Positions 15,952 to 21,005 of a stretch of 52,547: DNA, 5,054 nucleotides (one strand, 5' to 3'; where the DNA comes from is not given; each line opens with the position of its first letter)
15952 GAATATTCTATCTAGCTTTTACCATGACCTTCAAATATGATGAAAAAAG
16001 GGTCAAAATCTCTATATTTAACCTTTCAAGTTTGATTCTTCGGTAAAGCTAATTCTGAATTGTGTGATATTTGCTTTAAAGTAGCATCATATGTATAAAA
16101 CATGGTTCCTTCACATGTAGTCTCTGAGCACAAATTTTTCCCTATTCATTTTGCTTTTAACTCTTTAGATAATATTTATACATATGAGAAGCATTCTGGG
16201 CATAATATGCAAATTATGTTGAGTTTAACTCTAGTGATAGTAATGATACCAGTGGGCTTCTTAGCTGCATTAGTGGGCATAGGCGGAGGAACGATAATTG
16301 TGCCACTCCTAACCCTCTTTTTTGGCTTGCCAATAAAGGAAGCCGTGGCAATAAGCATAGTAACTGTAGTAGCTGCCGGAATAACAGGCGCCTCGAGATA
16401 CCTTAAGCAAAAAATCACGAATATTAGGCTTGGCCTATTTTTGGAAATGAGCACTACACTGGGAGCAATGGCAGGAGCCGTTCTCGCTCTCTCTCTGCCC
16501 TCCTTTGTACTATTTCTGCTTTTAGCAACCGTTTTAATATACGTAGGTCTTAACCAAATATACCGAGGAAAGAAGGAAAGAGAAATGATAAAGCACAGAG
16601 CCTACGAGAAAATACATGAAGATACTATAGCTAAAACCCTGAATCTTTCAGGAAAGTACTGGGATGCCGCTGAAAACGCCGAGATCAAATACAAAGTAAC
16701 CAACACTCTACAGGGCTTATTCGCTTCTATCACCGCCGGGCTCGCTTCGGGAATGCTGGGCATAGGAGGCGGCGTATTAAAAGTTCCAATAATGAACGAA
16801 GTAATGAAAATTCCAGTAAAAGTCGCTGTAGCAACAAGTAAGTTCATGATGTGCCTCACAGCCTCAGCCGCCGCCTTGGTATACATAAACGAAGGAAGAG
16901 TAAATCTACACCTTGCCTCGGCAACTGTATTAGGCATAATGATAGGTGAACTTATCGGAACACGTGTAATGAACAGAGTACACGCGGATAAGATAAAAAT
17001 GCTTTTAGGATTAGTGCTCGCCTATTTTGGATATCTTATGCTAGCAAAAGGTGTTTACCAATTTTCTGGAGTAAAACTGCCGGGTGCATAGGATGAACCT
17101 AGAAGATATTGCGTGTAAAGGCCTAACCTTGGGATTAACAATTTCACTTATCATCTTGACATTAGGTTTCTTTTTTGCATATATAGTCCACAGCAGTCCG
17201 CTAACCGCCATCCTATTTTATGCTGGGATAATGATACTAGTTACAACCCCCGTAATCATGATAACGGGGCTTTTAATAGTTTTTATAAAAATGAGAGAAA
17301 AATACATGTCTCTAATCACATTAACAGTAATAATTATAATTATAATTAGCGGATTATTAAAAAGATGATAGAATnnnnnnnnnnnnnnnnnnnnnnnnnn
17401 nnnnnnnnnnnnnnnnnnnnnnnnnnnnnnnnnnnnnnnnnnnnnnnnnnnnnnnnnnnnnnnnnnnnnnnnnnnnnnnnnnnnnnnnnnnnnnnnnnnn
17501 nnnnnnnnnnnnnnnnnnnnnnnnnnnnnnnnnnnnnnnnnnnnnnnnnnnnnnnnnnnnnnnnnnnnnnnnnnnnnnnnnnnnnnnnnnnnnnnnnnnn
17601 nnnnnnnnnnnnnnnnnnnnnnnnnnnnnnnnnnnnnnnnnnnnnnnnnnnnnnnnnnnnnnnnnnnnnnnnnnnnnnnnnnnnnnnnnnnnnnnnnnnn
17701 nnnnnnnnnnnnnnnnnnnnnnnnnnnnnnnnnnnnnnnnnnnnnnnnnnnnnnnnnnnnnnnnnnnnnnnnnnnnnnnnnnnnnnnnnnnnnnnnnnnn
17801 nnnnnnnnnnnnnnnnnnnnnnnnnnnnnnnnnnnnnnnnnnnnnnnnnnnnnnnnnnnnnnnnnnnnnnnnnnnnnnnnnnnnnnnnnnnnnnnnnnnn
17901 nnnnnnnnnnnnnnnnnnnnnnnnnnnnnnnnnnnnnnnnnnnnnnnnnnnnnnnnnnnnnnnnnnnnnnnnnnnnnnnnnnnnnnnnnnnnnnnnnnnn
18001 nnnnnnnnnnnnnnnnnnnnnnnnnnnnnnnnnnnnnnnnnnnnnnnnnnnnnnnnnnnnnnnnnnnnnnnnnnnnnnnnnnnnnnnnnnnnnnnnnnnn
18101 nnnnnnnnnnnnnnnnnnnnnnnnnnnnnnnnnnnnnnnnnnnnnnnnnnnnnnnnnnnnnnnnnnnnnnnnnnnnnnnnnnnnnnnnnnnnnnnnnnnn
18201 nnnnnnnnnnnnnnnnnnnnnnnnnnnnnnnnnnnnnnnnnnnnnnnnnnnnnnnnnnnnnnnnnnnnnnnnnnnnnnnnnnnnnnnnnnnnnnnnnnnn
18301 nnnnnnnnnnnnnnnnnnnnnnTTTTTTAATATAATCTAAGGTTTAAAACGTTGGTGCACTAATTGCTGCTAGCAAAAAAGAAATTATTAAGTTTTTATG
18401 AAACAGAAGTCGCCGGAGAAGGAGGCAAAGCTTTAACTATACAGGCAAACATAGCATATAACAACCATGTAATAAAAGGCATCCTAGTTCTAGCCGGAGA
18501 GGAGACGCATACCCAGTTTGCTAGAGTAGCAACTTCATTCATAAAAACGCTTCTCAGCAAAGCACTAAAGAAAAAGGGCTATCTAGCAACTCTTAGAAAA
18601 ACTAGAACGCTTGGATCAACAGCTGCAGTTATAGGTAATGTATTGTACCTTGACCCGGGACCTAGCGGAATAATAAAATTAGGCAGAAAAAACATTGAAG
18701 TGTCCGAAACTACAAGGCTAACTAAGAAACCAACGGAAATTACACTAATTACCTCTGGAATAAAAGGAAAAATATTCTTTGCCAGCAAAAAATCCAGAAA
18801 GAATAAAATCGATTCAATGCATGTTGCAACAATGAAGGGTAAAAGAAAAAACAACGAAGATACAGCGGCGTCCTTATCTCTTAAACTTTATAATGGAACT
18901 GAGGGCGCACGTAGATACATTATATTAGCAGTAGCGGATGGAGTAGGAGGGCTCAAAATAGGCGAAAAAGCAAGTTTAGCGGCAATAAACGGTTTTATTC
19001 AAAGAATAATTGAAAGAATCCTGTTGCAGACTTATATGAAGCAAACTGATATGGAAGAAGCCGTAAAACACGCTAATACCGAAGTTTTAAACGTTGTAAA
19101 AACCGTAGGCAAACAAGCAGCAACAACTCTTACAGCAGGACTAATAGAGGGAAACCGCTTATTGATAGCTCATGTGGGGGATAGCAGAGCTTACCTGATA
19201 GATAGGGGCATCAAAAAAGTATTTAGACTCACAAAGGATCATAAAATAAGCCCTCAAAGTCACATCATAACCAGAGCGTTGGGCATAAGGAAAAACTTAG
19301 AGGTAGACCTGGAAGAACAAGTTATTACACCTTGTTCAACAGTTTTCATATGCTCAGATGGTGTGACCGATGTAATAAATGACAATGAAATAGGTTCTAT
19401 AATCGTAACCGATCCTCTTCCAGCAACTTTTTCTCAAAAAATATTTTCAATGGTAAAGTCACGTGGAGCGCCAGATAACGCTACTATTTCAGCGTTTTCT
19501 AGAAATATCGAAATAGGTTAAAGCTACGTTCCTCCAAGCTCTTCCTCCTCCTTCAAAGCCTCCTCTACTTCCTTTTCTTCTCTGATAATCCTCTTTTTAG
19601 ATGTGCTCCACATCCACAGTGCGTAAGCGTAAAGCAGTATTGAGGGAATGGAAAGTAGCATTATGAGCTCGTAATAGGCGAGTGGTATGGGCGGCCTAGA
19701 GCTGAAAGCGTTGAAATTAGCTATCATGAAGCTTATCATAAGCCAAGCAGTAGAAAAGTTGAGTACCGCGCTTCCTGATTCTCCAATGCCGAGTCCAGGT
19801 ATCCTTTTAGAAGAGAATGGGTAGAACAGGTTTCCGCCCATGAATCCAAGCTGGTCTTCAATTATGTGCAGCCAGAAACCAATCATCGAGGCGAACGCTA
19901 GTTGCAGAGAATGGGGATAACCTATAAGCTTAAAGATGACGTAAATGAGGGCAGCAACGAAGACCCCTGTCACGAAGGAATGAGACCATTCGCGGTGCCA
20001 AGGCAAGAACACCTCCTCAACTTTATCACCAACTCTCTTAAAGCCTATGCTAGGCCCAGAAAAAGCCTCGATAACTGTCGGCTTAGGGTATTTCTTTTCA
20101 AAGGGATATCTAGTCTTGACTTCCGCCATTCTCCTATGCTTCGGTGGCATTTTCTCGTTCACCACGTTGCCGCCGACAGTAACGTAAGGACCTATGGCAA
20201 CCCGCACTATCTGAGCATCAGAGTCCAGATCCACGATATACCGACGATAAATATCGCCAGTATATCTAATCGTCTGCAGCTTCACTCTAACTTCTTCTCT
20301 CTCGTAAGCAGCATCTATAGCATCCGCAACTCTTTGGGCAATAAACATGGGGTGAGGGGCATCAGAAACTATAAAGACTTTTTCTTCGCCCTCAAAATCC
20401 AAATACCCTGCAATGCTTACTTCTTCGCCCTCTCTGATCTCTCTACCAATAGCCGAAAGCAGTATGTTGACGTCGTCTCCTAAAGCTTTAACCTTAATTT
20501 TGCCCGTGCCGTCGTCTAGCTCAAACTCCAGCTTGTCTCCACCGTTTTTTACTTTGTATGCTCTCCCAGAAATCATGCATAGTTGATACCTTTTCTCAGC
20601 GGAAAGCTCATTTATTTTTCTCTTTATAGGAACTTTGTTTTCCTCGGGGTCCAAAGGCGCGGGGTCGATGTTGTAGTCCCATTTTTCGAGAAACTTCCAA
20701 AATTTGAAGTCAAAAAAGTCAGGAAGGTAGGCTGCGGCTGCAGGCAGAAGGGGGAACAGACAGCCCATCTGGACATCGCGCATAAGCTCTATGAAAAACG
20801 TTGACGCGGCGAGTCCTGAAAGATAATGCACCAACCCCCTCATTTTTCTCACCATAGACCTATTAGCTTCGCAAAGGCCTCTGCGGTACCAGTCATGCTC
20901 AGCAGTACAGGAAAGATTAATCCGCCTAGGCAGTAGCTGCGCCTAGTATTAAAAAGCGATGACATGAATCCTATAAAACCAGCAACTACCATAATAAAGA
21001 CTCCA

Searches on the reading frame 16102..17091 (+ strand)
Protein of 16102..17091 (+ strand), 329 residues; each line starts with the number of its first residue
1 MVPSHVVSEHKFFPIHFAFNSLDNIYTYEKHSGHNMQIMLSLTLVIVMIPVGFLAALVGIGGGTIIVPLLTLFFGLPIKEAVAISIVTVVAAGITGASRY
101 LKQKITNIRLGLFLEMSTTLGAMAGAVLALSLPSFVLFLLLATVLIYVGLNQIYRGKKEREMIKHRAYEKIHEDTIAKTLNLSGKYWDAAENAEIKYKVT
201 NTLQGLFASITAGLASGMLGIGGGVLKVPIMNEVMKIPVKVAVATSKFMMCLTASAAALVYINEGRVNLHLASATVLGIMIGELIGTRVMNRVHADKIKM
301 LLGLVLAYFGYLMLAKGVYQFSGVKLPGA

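Call 11: search_protein_families(library=pfam, proteins=[window:16102-17091:+], max_evalue=0.0001)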
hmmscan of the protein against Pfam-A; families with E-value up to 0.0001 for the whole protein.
window:16102-17091:+ (329 aa): 1 family
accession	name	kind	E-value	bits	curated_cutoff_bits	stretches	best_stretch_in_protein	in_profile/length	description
PF01925.25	TauE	-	1.6e-48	165.9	32.6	1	45-311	2-235/237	Sulfite exporter TauE/SafE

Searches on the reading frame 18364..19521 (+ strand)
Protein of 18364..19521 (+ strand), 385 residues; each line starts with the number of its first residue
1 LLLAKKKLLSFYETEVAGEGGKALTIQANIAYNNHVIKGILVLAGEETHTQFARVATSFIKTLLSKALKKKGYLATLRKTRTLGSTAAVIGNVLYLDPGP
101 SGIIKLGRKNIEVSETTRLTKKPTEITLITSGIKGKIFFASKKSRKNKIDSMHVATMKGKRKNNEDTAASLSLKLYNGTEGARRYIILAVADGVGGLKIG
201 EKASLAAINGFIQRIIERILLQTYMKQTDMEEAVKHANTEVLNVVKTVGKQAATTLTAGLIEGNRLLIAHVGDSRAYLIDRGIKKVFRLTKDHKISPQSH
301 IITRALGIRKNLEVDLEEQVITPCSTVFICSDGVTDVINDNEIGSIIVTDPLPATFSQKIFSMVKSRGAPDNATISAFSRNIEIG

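Call 11: search_protein_families(library=pfam, proteins=[window:18364-19521:+], max_evalue=0.0001)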
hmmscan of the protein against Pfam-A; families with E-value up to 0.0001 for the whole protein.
window:18364-19521:+ (385 aa): 2 families
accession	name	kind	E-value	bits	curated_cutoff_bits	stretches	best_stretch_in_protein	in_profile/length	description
PF00481.26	PP2C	-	1.7e-11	44.7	20.3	1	154-296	5-143/255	Protein phosphatase 2C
PF13672.11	PP2C_2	-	1.7e-11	44.5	24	1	185-342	25-182/209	Protein phosphatase 2C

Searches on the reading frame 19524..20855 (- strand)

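Call 11: search_protein_families(library=pfam, proteins=[window:19524-20855:-], max_evalue=0.0001)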
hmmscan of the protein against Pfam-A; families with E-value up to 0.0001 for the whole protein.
window:19524-20855:- (443 aa): 1 family
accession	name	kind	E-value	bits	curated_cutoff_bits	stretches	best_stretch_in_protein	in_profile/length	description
PF04307.19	YdjM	-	8.5e-12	45.3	29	1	277-365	51-139/176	YdjM inner membrane protein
